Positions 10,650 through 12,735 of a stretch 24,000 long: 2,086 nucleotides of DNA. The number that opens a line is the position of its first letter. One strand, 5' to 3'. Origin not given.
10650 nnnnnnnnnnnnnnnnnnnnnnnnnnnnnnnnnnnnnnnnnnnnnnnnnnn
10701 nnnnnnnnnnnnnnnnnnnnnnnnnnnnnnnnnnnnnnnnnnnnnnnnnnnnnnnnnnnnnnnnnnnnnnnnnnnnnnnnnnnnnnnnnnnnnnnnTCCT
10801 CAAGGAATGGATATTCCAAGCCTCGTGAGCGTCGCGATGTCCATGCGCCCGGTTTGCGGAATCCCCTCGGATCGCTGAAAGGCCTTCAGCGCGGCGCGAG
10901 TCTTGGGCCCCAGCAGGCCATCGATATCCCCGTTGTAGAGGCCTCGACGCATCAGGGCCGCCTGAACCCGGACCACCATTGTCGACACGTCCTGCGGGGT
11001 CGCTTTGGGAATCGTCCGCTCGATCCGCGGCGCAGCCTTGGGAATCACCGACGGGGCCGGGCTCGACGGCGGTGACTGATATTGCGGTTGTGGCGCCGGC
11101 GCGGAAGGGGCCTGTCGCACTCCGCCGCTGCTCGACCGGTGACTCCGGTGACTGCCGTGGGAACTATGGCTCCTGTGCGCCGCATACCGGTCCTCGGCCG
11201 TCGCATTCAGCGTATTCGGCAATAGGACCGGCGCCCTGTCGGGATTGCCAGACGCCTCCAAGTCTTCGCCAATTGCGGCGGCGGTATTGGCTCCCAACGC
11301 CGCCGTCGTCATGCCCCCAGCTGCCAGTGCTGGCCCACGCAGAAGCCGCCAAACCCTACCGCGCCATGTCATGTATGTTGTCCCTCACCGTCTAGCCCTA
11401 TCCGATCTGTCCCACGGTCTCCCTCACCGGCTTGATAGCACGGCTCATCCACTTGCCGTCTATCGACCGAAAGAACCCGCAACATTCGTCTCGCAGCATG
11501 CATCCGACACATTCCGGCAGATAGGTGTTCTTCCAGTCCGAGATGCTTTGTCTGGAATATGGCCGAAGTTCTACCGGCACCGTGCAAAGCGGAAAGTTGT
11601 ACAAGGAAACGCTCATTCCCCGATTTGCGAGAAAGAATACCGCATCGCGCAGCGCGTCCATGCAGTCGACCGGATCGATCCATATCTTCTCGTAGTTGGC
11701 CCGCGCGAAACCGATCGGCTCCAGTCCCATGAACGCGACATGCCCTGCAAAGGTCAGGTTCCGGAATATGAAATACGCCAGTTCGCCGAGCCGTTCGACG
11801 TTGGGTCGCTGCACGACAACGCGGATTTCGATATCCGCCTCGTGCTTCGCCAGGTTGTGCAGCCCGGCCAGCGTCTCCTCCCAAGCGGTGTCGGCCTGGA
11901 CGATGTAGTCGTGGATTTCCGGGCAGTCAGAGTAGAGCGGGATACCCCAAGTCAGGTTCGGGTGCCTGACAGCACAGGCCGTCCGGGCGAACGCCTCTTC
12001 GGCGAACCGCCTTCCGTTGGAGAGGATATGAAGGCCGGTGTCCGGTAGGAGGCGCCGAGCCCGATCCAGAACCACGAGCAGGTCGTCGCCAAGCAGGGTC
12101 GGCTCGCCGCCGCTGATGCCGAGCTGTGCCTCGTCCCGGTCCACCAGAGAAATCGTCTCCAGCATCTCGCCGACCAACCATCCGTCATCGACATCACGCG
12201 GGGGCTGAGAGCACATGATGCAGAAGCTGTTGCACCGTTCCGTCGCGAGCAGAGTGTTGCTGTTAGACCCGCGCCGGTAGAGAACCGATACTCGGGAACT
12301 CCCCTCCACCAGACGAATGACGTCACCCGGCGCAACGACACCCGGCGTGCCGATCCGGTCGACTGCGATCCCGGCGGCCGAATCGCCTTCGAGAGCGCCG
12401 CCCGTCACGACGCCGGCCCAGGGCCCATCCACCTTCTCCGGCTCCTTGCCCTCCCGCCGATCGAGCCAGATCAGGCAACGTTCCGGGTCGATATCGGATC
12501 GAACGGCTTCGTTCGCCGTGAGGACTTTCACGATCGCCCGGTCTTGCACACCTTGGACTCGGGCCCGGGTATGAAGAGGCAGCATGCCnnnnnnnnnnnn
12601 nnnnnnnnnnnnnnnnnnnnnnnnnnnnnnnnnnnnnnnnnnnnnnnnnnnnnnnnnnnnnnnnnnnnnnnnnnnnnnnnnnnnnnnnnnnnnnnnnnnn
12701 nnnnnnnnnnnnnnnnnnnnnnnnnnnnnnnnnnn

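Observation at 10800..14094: His-Xaa-Ser radical-SAM maturation cluster in non-canonical order (hxsB-hxsC-hxsA) with no HxsD seen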

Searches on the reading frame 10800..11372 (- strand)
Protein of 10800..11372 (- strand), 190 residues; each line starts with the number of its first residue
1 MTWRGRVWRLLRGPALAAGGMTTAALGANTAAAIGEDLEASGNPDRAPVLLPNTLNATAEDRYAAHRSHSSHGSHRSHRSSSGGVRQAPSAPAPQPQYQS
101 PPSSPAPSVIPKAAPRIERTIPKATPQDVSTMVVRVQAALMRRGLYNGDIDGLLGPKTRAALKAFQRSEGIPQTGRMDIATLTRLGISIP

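Call 3: search_protein_families(library=ncbifam, proteins=[window:10800-11372:-], max_evalue=0.01)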
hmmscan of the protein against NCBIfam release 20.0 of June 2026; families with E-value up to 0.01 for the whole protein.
window:10800-11372:- (190 aa): 7 families
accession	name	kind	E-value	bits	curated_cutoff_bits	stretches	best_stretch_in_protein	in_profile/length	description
TIGR03979.1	His_Ser_Rich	equivalog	7.2e-40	137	121.65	1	20-189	12-190/190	His-Xaa-Ser repeat protein HxsA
TIGR02869.1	spore_SleB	equivalog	9e-10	38.8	236.5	1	131-188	14-71/201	spore cortex-lytic enzyme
NF038309.1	HisXaaSer_A3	equivalog_domain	5.3e-08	32.6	65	1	59-84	40-65/81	His-Xaa-Ser repeat protein HxsA3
NF004786.0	PRK06132.1-3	equivalog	1.4e-05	24.1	329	1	125-181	215-271/418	hypothetical protein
NF038313.3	HisXaaSer_A4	exception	0.00072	20.4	55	1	63-80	60-77/93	His-Xaa-Ser repeat protein HxsA4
NF052377.1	lmo1851_S41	exception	0.0016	17.2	725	1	127-185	387-445/468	lmo1851 family serine protease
NF052335.1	PdgHdaseHSB129560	equivalog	0.0041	16.5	500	1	127-175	270-318/330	peptidoglycan hydrolase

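Call 4: search_protein_families(library=pfam, proteins=[window:10800-11372:-], max_evalue=0.01)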
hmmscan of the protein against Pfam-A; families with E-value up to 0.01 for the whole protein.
window:10800-11372:- (190 aa): 2 families
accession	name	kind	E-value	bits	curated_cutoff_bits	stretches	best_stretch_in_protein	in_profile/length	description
PF01471.23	PG_binding_1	-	9.6e-16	58.2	23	1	133-185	5-57/57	Putative peptidoglycan binding domain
PF08823.16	PG_binding_2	-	0.0019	18.8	21.1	1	129-168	14-53/74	Putative peptidoglycan binding domain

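Call 24: search_protein_families(library=padloc, proteins=[window:10800-11372:-], max_evalue=0.001)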
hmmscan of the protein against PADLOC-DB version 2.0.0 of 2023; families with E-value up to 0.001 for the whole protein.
window:10800-11372:- (190 aa): 0 families

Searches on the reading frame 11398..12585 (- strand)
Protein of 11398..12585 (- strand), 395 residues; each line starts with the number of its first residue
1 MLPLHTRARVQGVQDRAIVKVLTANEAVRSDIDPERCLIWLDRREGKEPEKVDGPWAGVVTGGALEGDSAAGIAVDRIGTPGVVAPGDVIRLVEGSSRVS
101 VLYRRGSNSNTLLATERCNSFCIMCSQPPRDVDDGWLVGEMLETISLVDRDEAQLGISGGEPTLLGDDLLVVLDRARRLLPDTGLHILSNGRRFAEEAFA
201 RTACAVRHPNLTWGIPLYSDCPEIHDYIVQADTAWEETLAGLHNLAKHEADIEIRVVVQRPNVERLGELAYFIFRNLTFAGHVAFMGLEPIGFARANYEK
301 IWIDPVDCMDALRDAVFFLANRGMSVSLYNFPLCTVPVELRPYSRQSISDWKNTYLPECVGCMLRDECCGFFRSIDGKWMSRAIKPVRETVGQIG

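Call 3: search_protein_families(library=ncbifam, proteins=[window:11398-12585:-], max_evalue=0.01)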
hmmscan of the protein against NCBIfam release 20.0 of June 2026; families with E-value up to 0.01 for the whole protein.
window:11398-12585:- (395 aa): 15 families
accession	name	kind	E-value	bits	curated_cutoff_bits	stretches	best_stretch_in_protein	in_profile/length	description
TIGR03977.1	rSAM_pair_HxsC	equivalog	3.2e-115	384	267.9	1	85-374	3-291/292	His-Xaa-Ser system radical SAM maturase HxsC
TIGR04250.1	SCM_rSAM_ScmE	equivalog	2.3e-11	43.2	400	1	114-315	9-206/358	SynChlorMet cassette radical SAM/SPASM protein ScmE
NF038332.1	rSAM_rare_HxsC4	exception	8.1e-09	35.1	500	1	114-336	20-244/335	radical SAM protein HxsC4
TIGR04055.1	rSAM_NirJ2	equivalog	1.7e-06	27.8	500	1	115-294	7-180/326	putative heme d1 biosynthesis radical SAM protein NirJ2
TIGR04051.1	rSAM_NirJ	equivalog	4.1e-06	26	515.45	1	116-271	10-161/354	heme d1 biosynthesis radical SAM protein NirJ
NF038283.1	viperin_w_prok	equivalog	9.1e-05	21.8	180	1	115-204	9-105/281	viperin family antiviral radical SAM protein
TIGR03962.1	mycofact_rSAM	equivalog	0.00024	20.4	265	1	116-271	20-171/339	mycofactocin radical SAM maturase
NF045646.2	rSAM_Se_TrsS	equivalog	0.0008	18.1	490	1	113-198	91-177/441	radical SAM (seleno)protein TrsS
TIGR04053.2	TIGR04053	equivalog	0.00099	18.4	395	1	141-274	46-174/366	TIGR04053 family radical SAM/SPASM domain-containing protein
TIGR04303.1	GeoRSP_rSAM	equivalog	0.0031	17.1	400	1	153-317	50-206/325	GeoRSP system radical SAM/SPASM protein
TIGR04546.1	rSAM_ahbC_deAc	equivalog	0.0059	15.4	650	1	114-268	45-195/390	12,18-didecarboxysiroheme deacetylase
TIGR04545.1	rSAM_ahbD_hemeb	equivalog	0.0062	16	500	1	115-307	7-193/339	heme b synthase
TIGR04311.1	rSAM_Geo_metal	subfamily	0.0088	15.1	400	0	114-198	9-96/423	radical SAM/SPASM family putative metalloenzyme maturase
NF001199.0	PRK00164.2-1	equivalog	0.0098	15.1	231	0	103-199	7-104/308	GTP 3',8-cyclase MoaA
TIGR04347.1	pseudo_SAM_Halo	equivalog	0.01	15.2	525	0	114-270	44-196/390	TIGR04347 family pseudo-SAM/SPASM protein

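Call 4: search_protein_families(library=pfam, proteins=[window:11398-12585:-], max_evalue=0.01)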
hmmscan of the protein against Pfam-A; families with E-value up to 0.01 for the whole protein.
window:11398-12585:- (395 aa): 1 family
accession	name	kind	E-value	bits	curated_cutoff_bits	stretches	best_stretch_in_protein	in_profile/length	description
PF04055.27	Radical_SAM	-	1.2e-06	29.2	29.5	1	115-254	4-146/166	Radical SAM superfamily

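Call 24: search_protein_families(library=padloc, proteins=[window:11398-12585:-], max_evalue=0.001)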
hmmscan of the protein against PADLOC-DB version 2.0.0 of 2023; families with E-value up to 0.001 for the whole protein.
window:11398-12585:- (395 aa): 2 families
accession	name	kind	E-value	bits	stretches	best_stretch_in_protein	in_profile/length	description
PDLC02903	pVip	-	1.4e-07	29.2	1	115-264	7-151/257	Viperins not associated with kinases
PDLC02904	pVip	-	6.4e-05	20.6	1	115-264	10-155/262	Viperins associated with kinases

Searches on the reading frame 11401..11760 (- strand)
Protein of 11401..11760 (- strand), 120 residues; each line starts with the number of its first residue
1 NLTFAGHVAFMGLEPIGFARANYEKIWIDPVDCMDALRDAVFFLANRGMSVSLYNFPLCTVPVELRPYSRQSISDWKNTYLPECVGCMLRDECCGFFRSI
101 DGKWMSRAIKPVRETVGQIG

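Call 69: search_protein_families(library=ncbifam, proteins=[window:11401-11760:-], max_evalue=1)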
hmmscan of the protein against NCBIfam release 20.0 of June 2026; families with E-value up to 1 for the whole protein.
window:11401-11760:- (120 aa): 1 family
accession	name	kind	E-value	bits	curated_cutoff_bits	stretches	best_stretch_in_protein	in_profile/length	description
TIGR03977.1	rSAM_pair_HxsC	equivalog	1.8e-38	132.1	267.9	1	1-99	193-291/292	His-Xaa-Ser system radical SAM maturase HxsC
